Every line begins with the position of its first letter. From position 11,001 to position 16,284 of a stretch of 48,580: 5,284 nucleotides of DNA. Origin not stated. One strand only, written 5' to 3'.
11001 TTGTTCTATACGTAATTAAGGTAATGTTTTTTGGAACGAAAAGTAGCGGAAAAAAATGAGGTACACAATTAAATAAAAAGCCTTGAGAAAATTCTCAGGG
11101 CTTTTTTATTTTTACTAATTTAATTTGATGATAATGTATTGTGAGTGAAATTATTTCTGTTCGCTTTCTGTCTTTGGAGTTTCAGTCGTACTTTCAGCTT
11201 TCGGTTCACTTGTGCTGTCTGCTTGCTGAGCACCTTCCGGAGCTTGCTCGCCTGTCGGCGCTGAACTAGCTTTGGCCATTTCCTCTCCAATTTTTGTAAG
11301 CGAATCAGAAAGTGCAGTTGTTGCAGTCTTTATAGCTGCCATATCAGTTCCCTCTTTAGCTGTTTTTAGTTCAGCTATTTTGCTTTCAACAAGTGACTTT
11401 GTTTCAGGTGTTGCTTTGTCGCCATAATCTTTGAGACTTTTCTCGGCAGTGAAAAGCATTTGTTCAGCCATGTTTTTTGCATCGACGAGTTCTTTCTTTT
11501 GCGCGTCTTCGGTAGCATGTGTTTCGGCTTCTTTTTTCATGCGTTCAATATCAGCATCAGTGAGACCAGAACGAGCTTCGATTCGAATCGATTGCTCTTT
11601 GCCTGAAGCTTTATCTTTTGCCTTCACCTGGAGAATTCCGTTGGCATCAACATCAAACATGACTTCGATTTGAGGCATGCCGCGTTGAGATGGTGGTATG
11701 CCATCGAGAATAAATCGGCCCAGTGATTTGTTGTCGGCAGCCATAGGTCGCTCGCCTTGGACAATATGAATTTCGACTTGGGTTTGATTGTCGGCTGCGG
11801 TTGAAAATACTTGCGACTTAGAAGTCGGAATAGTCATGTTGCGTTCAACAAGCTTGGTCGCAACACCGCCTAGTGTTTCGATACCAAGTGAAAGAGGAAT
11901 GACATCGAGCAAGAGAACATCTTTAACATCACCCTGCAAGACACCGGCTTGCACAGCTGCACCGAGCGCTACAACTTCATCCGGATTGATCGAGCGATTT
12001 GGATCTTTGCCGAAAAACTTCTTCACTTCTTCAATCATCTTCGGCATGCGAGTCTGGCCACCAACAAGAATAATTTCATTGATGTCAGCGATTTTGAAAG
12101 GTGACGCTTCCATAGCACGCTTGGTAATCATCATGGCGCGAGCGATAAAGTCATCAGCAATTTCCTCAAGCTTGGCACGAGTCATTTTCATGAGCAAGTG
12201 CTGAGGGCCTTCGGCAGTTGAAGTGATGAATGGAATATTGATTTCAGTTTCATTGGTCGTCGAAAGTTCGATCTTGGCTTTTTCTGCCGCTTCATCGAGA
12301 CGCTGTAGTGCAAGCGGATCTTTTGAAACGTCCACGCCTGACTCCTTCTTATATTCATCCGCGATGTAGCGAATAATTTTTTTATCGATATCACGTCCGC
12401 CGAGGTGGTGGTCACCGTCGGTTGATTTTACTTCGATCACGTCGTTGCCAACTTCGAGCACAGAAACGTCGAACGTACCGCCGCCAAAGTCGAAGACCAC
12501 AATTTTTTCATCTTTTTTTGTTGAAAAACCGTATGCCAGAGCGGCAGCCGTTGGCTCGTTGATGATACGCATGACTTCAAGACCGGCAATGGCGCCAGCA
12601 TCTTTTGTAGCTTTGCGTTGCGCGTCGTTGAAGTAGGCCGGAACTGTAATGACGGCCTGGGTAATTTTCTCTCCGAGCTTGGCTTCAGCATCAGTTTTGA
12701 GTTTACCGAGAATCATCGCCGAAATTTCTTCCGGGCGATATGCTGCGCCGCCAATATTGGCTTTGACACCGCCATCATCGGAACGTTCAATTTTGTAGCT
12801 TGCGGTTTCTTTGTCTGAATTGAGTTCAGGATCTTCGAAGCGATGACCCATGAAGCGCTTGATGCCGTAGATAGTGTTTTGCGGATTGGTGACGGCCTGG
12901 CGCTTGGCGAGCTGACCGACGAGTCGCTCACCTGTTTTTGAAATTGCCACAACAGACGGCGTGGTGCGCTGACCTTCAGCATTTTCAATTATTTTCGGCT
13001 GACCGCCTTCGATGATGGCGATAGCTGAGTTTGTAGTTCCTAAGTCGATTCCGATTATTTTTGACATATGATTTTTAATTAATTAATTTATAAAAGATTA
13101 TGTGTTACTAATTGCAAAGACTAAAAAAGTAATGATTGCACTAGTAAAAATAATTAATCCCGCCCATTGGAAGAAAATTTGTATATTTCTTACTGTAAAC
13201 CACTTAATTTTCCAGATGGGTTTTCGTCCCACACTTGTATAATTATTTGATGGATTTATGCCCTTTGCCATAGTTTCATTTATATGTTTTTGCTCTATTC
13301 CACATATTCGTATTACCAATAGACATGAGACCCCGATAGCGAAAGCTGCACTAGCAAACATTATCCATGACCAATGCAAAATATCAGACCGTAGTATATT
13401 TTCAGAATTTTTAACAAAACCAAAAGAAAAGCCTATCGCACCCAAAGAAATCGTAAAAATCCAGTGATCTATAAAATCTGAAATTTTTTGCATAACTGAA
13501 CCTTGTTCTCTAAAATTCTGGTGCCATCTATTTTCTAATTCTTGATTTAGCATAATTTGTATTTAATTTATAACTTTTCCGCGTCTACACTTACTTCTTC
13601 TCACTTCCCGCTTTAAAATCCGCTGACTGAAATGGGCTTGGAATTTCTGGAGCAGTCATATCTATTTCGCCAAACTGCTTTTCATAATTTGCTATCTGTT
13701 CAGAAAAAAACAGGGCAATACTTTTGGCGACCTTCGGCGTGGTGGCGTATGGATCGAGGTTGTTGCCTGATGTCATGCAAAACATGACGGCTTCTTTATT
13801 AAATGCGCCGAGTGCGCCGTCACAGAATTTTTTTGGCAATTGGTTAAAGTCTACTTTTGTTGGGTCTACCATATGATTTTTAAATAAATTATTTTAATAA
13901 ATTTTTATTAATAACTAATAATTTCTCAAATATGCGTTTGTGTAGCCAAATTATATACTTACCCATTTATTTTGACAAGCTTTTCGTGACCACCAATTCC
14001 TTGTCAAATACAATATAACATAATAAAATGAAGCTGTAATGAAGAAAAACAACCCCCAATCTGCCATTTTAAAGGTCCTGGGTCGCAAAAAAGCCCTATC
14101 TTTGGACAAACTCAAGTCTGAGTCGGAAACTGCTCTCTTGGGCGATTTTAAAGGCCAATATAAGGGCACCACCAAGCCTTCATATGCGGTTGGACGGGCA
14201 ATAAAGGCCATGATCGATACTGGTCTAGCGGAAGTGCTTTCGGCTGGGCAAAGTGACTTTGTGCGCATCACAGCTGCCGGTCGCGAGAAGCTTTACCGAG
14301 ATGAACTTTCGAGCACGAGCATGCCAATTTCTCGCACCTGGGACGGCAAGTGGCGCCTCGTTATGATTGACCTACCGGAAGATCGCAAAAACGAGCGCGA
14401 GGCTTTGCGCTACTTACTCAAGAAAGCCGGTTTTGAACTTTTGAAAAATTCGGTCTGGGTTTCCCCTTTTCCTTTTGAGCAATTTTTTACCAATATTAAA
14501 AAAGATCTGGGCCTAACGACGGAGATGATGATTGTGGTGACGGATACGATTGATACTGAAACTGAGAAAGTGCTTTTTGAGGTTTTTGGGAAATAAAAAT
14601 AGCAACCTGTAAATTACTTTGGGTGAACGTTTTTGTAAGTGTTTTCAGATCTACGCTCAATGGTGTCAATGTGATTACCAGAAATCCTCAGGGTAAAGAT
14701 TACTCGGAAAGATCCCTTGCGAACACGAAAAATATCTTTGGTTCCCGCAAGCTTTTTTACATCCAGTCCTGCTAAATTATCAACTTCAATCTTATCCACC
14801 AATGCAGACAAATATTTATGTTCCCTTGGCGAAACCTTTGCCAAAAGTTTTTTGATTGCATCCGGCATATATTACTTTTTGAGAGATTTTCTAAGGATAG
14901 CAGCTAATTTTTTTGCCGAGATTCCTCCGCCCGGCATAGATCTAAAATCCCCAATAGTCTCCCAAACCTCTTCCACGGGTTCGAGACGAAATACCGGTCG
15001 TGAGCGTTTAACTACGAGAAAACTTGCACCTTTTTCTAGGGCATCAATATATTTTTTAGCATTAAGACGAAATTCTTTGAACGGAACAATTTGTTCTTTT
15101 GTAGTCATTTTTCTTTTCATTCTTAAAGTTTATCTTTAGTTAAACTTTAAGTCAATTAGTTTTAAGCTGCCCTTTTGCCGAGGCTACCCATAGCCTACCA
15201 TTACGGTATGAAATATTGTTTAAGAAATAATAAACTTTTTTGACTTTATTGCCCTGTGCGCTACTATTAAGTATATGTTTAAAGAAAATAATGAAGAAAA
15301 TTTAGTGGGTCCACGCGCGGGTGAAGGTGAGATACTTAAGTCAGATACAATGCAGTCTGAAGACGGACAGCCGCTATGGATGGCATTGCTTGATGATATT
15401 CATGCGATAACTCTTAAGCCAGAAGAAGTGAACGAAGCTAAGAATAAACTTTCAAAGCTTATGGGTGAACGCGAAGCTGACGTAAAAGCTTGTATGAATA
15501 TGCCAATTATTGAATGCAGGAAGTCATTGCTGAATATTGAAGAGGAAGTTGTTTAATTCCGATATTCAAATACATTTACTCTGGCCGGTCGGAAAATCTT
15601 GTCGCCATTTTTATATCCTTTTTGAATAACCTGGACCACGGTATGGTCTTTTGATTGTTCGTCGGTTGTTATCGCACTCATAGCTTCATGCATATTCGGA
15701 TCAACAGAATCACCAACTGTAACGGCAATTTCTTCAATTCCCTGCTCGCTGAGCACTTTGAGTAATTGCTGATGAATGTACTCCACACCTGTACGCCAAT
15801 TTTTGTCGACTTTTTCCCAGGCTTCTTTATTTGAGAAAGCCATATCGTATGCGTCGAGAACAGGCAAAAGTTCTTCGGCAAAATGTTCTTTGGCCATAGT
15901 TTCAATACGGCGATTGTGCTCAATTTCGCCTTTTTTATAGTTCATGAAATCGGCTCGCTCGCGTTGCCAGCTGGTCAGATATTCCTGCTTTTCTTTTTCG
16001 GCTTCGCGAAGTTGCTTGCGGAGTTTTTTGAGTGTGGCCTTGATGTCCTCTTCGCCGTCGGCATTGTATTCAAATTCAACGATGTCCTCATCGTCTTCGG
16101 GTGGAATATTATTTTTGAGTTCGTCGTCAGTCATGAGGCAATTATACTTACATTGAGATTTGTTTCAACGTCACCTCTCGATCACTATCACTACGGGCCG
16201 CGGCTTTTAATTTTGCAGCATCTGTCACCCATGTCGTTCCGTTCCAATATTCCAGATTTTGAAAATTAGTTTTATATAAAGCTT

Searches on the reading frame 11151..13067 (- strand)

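Call 8: search_protein_families(library=pfam, proteins=[window:11151-13067:-], max_evalue=0.001)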
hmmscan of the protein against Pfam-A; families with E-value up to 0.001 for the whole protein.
window:11151-13067:- (638 aa): 2 families
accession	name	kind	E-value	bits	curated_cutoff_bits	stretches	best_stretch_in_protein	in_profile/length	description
PF00012.26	HSP70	-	1.6e-245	816.3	20.6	1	4-598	1-598/599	Hsp70 protein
PF06723.19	MreB_Mbl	-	4.2e-17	62.4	27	1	130-371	88-316/327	MreB/Mbl protein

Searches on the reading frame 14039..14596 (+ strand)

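Call 62: search_protein_families(library=pfam, proteins=[window:14039-14596:+], max_evalue=0.001)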
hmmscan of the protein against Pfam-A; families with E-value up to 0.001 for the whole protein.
window:14039-14596:+ (185 aa): 1 family
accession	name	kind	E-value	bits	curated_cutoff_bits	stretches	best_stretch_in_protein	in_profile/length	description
PF20803.2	PaaX_M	-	4e-21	75.3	24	1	99-176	2-79/83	PaaX protein central Cas2-like domain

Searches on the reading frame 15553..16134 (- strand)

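Call 62: search_protein_families(library=pfam, proteins=[window:15553-16134:-], max_evalue=0.001)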
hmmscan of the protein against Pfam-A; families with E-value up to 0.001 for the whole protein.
window:15553-16134:- (193 aa): 2 families
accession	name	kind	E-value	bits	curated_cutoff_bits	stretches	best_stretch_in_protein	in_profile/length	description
PF01025.24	GrpE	-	4.9e-38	130.9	25.8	1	28-188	6-163/165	GrpE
PF18977.5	DUF5713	-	0.00025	21.8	27.3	1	30-101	24-96/107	Family of unknown function (DUF5713)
